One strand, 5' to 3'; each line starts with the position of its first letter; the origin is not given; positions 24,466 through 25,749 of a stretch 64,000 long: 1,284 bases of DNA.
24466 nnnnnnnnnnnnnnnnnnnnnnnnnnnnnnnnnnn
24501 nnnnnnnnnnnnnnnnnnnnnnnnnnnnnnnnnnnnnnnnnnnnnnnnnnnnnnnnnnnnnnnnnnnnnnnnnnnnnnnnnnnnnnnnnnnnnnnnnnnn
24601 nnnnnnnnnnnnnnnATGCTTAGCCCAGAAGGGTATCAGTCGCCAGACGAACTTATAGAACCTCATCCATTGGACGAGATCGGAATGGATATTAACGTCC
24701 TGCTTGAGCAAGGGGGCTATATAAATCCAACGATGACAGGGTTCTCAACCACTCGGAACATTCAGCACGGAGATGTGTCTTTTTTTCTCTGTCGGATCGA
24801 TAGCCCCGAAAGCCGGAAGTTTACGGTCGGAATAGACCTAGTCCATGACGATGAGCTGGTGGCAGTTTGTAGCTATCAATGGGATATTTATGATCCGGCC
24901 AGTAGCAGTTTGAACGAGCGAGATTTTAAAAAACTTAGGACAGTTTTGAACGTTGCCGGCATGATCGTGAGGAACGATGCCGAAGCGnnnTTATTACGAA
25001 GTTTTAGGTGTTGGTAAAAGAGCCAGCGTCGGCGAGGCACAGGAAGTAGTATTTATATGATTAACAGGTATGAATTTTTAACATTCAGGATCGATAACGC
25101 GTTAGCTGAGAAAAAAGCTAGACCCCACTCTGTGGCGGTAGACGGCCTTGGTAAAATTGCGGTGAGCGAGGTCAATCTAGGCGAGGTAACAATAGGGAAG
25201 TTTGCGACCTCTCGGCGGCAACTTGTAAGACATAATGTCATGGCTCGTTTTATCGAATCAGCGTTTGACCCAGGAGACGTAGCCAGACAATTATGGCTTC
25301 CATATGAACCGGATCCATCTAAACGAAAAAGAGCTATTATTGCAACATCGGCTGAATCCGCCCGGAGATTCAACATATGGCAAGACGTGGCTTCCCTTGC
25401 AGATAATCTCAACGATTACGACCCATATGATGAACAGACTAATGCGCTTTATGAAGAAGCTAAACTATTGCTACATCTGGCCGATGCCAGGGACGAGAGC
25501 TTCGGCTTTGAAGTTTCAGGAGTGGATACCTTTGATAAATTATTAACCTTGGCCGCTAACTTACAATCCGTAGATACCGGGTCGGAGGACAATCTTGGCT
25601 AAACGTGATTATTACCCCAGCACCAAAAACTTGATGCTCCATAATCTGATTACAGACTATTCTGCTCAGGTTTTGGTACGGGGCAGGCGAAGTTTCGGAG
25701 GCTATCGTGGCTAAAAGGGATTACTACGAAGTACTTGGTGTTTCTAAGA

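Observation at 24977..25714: Two fragments of a diverged dnaJ 5' end bracket a 181-aa ORF: a footprint of serial cassette capture at the dnaJ start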

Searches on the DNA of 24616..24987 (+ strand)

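Call 72: search_with_rna_model(model_id=R1, sources=[L122], max_evalue=10, filters=off)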
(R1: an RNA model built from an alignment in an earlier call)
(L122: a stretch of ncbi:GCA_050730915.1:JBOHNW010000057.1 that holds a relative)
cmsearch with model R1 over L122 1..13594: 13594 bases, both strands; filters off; matches with E-value up to 10: 12.
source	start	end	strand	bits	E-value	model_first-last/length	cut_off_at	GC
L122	9745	9807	+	11.9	0.29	1-81/81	no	0.41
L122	10757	10812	+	8.6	1.8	1-81/81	no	0.36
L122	4818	4880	+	7.9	2.7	1-81/81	no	0.49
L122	7103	7180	-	7.4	3.4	1-81/81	no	0.47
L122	9471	9519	+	7.2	3.9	1-81/81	no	0.43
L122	5214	5289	-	7.2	4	1-81/81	no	0.38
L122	7752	7791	+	6.9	4.5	1-81/81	no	0.28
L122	7459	7527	+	6.9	4.7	1-81/81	no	0.46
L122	12153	12184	-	6.8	4.9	1-81/81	no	0.22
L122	11507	11539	-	5.9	8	1-81/81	no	0.45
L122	12057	12107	+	5.6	9.5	1-81/81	no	0.33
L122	2446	2476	+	5.5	9.7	1-81/81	no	0.52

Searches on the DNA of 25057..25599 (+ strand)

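Call 40: search_with_rna_model(model_id=R1, sources=[L121], max_evalue=10, filters=off)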
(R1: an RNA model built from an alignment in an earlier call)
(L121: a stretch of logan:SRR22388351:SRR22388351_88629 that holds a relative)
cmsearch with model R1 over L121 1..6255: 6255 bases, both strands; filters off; matches with E-value up to 10: 14.
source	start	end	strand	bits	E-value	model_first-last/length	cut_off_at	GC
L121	4341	4421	+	48.8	2e-10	1-81/81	no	0.43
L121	1926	1969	+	13.1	0.069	1-81/81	no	0.41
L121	5496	5556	+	8.4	0.95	1-81/81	no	0.36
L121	5750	5793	+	6.4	2.8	1-81/81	no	0.34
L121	1920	1959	-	5.8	3.8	1-81/81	no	0.35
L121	2863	2932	-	5.5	4.5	1-81/81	no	0.59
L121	5973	6037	-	5.4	4.9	1-81/81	no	0.38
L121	5850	5919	+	5.4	4.9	1-81/81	no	0.43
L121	5178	5211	-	5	6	1-81/81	no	0.35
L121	1612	1645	+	4.9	6.2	1-81/81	no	0.38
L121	2185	2212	+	4.8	6.6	1-81/81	no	0.46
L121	3568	3613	+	4.8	6.7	1-81/81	no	0.39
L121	2271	2305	+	4.4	8.5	1-81/81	no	0.51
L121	1129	1178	+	4.2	9.5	1-81/81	no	0.44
